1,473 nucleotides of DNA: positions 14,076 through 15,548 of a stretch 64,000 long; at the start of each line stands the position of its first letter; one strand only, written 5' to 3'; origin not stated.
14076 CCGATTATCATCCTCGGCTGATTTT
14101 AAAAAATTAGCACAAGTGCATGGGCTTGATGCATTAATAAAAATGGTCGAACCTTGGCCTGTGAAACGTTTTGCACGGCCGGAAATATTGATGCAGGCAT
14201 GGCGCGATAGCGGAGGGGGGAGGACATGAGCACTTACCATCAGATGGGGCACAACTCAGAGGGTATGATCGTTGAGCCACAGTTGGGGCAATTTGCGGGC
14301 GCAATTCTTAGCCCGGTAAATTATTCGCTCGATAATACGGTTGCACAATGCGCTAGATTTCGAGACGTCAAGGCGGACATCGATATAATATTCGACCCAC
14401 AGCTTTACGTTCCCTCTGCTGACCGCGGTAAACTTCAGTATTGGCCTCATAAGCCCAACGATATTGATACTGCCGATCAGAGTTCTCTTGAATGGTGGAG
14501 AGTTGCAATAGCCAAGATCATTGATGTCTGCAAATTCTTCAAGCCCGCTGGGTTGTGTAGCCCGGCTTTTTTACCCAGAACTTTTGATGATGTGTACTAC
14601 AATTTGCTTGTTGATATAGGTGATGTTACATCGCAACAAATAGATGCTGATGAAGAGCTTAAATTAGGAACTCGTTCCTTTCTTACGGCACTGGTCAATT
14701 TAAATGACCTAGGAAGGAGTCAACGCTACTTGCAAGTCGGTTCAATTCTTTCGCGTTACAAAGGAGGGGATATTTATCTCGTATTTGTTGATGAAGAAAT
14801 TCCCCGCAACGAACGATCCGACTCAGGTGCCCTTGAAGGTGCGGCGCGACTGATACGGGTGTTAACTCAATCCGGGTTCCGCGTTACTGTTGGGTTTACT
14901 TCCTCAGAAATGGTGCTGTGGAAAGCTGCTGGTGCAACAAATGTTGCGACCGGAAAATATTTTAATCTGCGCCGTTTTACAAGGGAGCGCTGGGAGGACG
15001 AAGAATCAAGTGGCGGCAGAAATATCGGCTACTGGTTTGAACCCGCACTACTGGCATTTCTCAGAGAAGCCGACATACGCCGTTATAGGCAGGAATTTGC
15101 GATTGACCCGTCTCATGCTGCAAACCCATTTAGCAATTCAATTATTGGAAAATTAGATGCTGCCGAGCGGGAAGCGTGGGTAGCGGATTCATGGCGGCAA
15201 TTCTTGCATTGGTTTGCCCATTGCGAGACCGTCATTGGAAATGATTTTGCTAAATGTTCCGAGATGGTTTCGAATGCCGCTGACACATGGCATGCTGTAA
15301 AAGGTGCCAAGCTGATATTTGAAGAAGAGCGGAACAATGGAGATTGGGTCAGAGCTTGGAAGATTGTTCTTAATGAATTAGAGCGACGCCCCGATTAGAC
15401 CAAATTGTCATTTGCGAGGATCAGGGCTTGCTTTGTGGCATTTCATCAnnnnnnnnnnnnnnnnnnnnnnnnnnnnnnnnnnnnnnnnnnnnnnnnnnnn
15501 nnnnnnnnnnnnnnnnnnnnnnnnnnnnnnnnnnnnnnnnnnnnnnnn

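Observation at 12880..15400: Low-GC three-gene operon: PD-(D/E)xK-like protein, bare Hanks Ser/Thr kinase and a 390-aa unknown protein, with its own promoter, next to a HigBA-like module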

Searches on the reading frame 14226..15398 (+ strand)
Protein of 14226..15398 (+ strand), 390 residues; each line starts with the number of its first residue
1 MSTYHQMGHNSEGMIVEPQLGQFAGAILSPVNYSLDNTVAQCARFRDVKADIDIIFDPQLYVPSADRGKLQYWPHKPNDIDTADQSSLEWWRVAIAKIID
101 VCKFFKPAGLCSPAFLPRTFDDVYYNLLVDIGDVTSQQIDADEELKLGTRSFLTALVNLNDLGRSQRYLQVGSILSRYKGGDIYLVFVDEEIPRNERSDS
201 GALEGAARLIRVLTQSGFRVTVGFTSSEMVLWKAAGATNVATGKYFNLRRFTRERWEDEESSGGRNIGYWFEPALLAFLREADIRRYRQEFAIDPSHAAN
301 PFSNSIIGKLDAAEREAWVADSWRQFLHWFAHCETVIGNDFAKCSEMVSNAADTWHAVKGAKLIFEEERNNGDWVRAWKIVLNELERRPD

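Call 3: search_protein_families(library=pfam, proteins=[window:14226-15398:+], max_evalue=1)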
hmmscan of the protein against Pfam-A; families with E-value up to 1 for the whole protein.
window:14226-15398:+ (390 aa): 0 families

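Call 4: search_protein_families(library=padloc, proteins=[window:14226-15398:+], max_evalue=1)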
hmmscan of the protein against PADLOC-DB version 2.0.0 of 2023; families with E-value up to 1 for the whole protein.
window:14226-15398:+ (390 aa): 0 families

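Call 5: search_protein_families(library=ncbifam, proteins=[window:14226-15398:+], max_evalue=1)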
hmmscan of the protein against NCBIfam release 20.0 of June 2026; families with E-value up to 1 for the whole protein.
window:14226-15398:+ (390 aa): 0 families

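Call 8: find_homologous_proteins(query=window:14226-15398:+)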
Query window:14226-15398:+ (390 aa): 788 proteins with E <= 0.001 among 3852 candidates; the best 120 are listed.
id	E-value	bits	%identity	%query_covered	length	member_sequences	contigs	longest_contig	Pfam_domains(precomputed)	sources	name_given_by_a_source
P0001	1.2e-267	905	100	100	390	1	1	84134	-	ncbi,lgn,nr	ncbi:MAG: hypothetical protein HZA03_01930 [Nitrospinae bacterium]|nr:hypothetical protein [Nitrospi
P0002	6.5e-221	751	83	100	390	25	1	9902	-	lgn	-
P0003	1.0e-216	737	80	100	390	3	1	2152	-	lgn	-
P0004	1.2e-213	727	80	100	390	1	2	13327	-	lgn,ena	-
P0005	1.2e-206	704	77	100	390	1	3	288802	-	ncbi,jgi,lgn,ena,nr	ncbi:MAG TPA: hypothetical protein VMV48_13755 [Gallionellaceae bacterium]|nr:hypothetical protein [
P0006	4.4e-198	676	74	100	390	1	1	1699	-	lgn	-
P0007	1.6e-180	618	66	100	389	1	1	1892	-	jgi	-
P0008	2.4e-168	578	65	99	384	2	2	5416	-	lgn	-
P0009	1.4e-164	566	63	100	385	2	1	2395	-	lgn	-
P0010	5.4e-164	564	62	100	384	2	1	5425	-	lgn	-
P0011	2.9e-153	529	58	100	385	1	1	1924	-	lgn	-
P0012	5.2e-149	515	58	100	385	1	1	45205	-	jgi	jgi:hypothetical protein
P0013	5.3e-149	514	58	99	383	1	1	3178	-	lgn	-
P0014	4.6e-148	511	59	100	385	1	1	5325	-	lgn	-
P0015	2.9e-143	496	56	100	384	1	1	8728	-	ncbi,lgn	-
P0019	4.9e-141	488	54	100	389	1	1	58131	-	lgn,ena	-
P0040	1.1e-110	388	46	100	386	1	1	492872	-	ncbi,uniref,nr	ncbi:hypothetical protein [Chitiniphilus eburneus]|uniref:Uncharacterized protein n=1 Tax=Chitiniphi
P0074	1.1e-97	346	44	99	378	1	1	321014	-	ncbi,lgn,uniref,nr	ncbi:hypothetical protein [Gemmatimonas sp.]|uniref:hypothetical protein n=1 Tax=Gemmatimonas sp. Ta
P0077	1.3e-97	345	43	99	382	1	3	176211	-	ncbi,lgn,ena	ncbi:MAG: hypothetical protein WBP85_14385 [Terracidiphilus sp.]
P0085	3.1e-97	344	43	99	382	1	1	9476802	-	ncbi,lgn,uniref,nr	ncbi:hypothetical protein [Paludibaculum fermentans]|uniref:Uncharacterized protein n=1 Tax=Paludiba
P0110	3.5e-96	341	42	99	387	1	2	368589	-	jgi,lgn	jgi:hypothetical protein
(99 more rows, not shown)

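Call 10: find_encoding_contigs(protein=P0085, flank=8000, max_places=2)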
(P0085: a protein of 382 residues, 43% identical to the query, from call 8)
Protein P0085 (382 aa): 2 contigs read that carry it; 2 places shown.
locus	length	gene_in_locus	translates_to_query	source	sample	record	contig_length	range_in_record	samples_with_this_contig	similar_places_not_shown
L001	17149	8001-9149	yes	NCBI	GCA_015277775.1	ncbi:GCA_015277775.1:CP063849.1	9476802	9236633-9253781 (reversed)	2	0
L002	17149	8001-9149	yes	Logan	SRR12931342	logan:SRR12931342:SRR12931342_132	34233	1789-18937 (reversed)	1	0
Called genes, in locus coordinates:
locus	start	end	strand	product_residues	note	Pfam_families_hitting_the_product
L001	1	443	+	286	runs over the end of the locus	-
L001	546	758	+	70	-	PF12728:HTH_17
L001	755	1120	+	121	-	-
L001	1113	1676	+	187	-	-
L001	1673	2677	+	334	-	PF12705:PDDEXK_1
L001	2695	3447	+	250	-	PF13479:AAA_24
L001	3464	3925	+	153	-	PF05037:DUF669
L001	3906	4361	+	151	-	PF02732:ERCC4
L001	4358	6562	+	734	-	PF23139:OB_YrrC (weak), PF00580:UvrD-helicase (faint), PF14490:HHH_RecD2, PF01443:Viral_helicase1 (faint), PF13245:AAA_19, PF13604:AAA_30, PF18335:SH3_13, PF13538:UvrD_C_2, +1 more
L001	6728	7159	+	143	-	-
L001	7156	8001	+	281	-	PF00069:Pkinase, PF07714:PK_Tyr_Ser-Thr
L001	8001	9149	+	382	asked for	-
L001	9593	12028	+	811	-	-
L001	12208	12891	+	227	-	-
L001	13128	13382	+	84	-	-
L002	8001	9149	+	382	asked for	-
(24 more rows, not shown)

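Call 11: find_encoding_contigs(protein=P0040, flank=8000, max_places=2)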
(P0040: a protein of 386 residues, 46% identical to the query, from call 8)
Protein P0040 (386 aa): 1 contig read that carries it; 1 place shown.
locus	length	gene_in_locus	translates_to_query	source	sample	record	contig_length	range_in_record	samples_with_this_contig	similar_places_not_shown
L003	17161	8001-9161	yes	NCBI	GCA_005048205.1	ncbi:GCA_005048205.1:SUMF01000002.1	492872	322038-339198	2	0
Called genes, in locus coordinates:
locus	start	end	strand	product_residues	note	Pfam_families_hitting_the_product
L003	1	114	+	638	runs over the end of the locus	PF13551:HTH_29 (weak), PF13565:HTH_32 (weak), PF09299:Mu-transpos_C (weak)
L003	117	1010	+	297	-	PF05621:TniB, PF13401:AAA_22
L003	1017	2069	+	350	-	PF06527:TniQ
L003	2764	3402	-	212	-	PF19865:DUF6338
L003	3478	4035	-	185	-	-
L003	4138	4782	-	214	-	-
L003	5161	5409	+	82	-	PF13495:Phage_int_SAM_4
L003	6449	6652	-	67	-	-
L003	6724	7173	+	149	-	-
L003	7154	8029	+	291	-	PF00069:Pkinase, PF01636:APH (faint), PF07714:PK_Tyr_Ser-Thr, PF17667:Pkinase_fungal (weak)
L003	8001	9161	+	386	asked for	-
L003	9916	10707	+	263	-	PF12686:DUF3800 (weak)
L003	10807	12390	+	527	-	-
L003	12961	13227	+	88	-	-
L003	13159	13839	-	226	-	-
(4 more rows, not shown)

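Call 12: find_encoding_contigs(protein=P0005, flank=8000, max_places=2)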
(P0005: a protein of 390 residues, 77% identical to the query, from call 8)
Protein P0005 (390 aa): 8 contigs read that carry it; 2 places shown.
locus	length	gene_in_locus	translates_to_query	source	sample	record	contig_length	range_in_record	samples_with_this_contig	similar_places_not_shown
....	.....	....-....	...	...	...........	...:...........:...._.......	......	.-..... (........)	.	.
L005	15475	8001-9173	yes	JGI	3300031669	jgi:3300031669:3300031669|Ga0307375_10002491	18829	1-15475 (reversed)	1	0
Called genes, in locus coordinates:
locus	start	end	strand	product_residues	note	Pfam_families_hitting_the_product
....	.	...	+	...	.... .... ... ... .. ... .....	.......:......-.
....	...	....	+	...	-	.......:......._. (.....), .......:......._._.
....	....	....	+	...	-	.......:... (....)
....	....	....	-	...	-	-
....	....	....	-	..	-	-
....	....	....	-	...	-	-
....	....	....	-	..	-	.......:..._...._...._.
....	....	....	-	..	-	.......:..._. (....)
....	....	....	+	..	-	-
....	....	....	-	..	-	-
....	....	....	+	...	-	-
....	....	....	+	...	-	-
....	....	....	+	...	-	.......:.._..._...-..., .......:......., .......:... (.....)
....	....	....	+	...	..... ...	-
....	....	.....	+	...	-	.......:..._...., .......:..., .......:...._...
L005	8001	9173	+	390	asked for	-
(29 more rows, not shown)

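Call 18: find_related_loci(query=A1, collection=genome_contigs, flank=10000)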
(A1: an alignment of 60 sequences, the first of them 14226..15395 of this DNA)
Query A1 (390 aa) in genome_contigs; peptide patterns used: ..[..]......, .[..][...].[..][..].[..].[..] (x = any residue, [..] = any of these).
180 stretches matched a pattern; 100 encode a relative of the query (tblastn E <= 1e-3); the best 80 are kept; 80 distinct loci.
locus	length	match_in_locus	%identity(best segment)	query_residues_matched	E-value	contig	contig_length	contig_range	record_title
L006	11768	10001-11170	82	1-390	0e+0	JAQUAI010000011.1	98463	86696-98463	MAG: Gallionella sp. isolate STC_80 NODE_489_length_98463_cov_9.460432_Sandtown_C, whole genome shotgun sequence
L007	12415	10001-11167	77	1-389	0e+0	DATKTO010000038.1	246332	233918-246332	MAG TPA_asm: Gallionellaceae bacterium isolate SMAG_U14083 k141_1821300, whole genome shotgun sequence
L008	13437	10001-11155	53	1-390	6e-137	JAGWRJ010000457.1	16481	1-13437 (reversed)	MAG: Alphaproteobacteria bacterium isolate REEB323 k141_2018018, whole genome shotgun sequence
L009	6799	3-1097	53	21-390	9e-127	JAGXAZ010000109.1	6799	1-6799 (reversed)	MAG: Gammaproteobacteria bacterium isolate REEB89 contig-150_15647, whole genome shotgun sequence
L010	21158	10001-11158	46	1-390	1e-110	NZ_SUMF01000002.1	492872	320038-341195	Chitiniphilus eburneus strain HX-2-15 HX-2-15_scaffold2, whole genome shotgun sequence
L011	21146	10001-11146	42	1-387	1e-106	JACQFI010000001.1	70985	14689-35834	MAG: Planctomycetota bacterium isolate NC_groundwater_1043_Pr1_S-0.65um_64_14 Montesol18_Sp65_coassembly_scaffold_68597,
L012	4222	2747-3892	43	1-388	5e-104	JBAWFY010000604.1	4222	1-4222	MAG: Terracidiphilus sp. isolate MFD04429_ilm_asm_bin3 k127_322040, whole genome shotgun sequence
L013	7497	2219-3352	44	1-385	5e-103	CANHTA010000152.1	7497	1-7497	MAG: Gemmatimonadetes bacterium isolate RE-26jul17-69 genome assembly, contig: RE-26jul17-C19030, whole genome shotgun s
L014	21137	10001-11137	44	1-387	2e-102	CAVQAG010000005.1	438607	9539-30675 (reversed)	MAG: uncultured delta proteobacterium isolate MFD09286.bin.2.82 genome assembly, contig: contig_29138, whole genome shot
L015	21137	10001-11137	43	1-385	1e-101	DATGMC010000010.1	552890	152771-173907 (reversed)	MAG TPA_asm: Bryobacteraceae bacterium isolate SMAG_U9902 k141_178967, whole genome shotgun sequence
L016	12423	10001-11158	42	1-386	6e-101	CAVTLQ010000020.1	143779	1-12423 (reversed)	MAG: uncultured Acidobacteriota bacterium isolate MFD09222.bin.3.186 genome assembly, contig: contig_72579, whole genome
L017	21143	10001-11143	44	1-384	5e-101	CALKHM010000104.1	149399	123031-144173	MAG TPA_asm: uncultured Microbacterium sp. isolate SRR3997477_bin.99_CONCOCT_v1.1_MAG genome assembly, contig: ERZ778017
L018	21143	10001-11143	43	1-385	1e-100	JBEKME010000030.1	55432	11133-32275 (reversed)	MAG: Terriglobia bacterium isolate SPRUCE 387 SPRUCE_387_30, whole genome shotgun sequence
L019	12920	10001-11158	42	1-387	3e-100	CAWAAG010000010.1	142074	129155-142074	MAG: uncultured Acidobacteriota bacterium isolate MFD01633.bin.1.33 genome assembly, contig: contig_20381, whole genome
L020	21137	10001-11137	42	1-385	1e-99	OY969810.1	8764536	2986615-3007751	MAG: Bryobacterales bacterium isolate MFD04967.bin.c.1 genome assembly, chromosome: 1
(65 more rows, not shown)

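Call 24: search_solved_structures(query=A1, max_evalue=10)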
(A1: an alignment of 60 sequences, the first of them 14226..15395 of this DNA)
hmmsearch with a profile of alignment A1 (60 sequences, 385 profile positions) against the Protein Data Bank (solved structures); distinct sequences matched with E-value up to 10: 3.
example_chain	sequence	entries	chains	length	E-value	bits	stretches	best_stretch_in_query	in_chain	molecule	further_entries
6ywn_A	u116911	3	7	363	0.0031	19.6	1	246-368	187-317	CutA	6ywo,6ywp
4ar8_A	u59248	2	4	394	1.4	10.8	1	14-83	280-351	COLLAGENASE COLT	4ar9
9q1u_A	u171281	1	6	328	2.5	10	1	244-294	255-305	Basic membrane protein A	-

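Call 27: predict_structure(alignment_id=A1)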
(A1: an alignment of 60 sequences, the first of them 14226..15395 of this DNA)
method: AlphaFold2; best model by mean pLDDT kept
length: 390 residues; sequences in the alignment: 60
mean_pLDDT: 91.4   pTM: 0.92
mean pLDDT of the five models: 91.4, 91.2, 91.0, 89.8, 89.6
residues with pLDDT >= 90: 302; 70-90: 65; 50-70: 18; < 50: 5
segments of 3 or more residues with pLDDT < 50: 260-263
pLDDT, mean of each block of 10 residues (from residue 1): 86 88 93 93 95 96 83 93 94 98 98 95 98 98 97 97 96 98 95 84 98 98 93 97 73 56 65 84 93 91 95 91 93 94 97 95 90 94 92
secondary structure, 60 per line:
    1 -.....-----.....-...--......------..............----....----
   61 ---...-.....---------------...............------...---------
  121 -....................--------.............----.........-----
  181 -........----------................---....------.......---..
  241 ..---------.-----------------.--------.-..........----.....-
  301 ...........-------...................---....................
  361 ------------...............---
elements in order: E2-6 H12-16 E23-28 H35-48 E53-56 H68-72 H88-102 E109-111 H122-141 E150-158 H159-162 H167-175 E182-189 H200-215 E219-222 H229-235 E239-242 H281-290 H295-299 H301-311 H319-337 H341-360 H373-387

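Call 43: find_encoding_contigs(protein=P0074, flank=10000, max_places=1)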
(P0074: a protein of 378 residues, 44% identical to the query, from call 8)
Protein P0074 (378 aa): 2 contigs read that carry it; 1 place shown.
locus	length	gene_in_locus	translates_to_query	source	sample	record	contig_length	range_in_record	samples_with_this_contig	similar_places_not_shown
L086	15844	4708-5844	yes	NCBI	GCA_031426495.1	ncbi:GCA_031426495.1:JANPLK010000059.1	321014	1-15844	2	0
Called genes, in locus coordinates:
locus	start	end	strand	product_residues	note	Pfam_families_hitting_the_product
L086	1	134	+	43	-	PF13751:DDE_Tnp_1_6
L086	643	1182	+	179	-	-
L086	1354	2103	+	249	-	-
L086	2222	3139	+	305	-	PF18864:AbiTii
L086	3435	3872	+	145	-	-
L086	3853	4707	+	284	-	PF00069:Pkinase, PF01636:APH (faint), PF07714:PK_Tyr_Ser-Thr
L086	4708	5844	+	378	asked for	-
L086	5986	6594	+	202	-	PF21818:DUF6884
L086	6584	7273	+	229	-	PF26468:GIY_YIG_3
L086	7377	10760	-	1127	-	PF20464:MmeI_N, PF20465:MmeI_hel, PF20473:MmeI_Mtase, PF20466:MmeI_TRD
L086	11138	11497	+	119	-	PF14384:BrnA_antitoxin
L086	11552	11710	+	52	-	-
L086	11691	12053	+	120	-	-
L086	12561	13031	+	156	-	-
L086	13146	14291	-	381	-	-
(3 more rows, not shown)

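Call 44: find_encoding_contigs(protein=P0077, flank=10000, max_places=1)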
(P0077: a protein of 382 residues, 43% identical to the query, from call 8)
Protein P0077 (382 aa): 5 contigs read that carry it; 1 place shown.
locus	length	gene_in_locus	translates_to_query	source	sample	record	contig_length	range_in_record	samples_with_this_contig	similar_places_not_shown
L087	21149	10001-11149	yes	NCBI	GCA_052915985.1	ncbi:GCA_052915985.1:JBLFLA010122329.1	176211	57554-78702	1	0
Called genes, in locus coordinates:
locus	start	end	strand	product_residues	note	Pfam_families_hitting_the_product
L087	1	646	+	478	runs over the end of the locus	PF02878:PGM_PMM_I, PF02879:PGM_PMM_II, PF02880:PGM_PMM_III, PF00408:PGM_PMM_IV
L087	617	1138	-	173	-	PF08808:RES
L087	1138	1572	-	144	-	PF20432:Xre-like-HTH, PF09722:Xre_MbcA_ParS_C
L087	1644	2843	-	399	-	-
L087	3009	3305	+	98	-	PF13560:HTH_31 (weak), PF01381:HTH_3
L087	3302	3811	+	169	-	-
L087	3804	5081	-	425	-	PF00579:tRNA-synt_1b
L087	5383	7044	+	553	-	-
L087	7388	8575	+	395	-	PF00155:Aminotran_1_2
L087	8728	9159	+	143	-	-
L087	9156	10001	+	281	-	PF00069:Pkinase, PF07714:PK_Tyr_Ser-Thr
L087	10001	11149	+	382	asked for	-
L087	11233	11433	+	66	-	-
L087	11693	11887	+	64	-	-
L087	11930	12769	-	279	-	PF00903:Glyoxalase (weak), PF13669:Glyoxalase_4 (weak)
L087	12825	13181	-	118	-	PF02311:AraC_binding (weak), PF07883:Cupin_2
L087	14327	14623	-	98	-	-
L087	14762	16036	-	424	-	PF13490:zf-HC2 (weak), PF14257:DUF4349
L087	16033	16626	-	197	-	PF04542:Sigma70_r2, PF08281:Sigma70_r4_2, PF04545:Sigma70_r4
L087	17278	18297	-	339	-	PF02685:Glucokinase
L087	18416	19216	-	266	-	PF01182:Glucosamine_iso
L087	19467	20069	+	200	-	PF02698:DUF218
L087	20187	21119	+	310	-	-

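Call 45: find_encoding_contigs(protein=P0110, flank=10000, max_places=1)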
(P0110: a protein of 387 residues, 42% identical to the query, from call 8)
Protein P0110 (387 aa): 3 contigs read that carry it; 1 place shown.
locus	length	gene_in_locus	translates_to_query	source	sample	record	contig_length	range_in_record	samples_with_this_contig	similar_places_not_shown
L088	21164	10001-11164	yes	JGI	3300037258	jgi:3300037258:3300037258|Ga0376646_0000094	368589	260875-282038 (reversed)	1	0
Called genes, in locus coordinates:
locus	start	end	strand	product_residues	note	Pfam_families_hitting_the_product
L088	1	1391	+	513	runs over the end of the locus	PF00675:Peptidase_M16, PF05193:Peptidase_M16_C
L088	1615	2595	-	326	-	PF08240:ADH_N, PF00107:ADH_zinc_N, PF13602:ADH_zinc_N_2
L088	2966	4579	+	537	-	PF19289:PmbA_TldD_3rd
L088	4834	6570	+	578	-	PF19289:PmbA_TldD_3rd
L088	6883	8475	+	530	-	PF09286:Pro-kuma_activ, PF00082:Peptidase_S8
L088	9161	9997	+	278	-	PF00069:Pkinase, PF07714:PK_Tyr_Ser-Thr, PF01636:APH (faint)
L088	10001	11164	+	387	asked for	-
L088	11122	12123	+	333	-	PF16872:putAbiC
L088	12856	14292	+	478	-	PF01545:Cation_efflux, PF16916:ZT_dimer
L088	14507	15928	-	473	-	PF13231:PMT_2 (weak)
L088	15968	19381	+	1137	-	PF00704:Glyco_hydro_18, PF01522:Polysacc_deac_1, PF13506:Glyco_transf_21, PF00535:Glycos_transf_2, PF13641:Glyco_tranf_2_3, PF01644:Chitin_synth_1, PF03142:Chitin_synth_2, PF13632:Glyco_trans_2_3, +1 more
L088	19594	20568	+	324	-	PF02548:Pantoate_transf, PF13714:PEP_mutase (weak)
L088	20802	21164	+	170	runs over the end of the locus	PF05163:DinB, PF12867:DinB_2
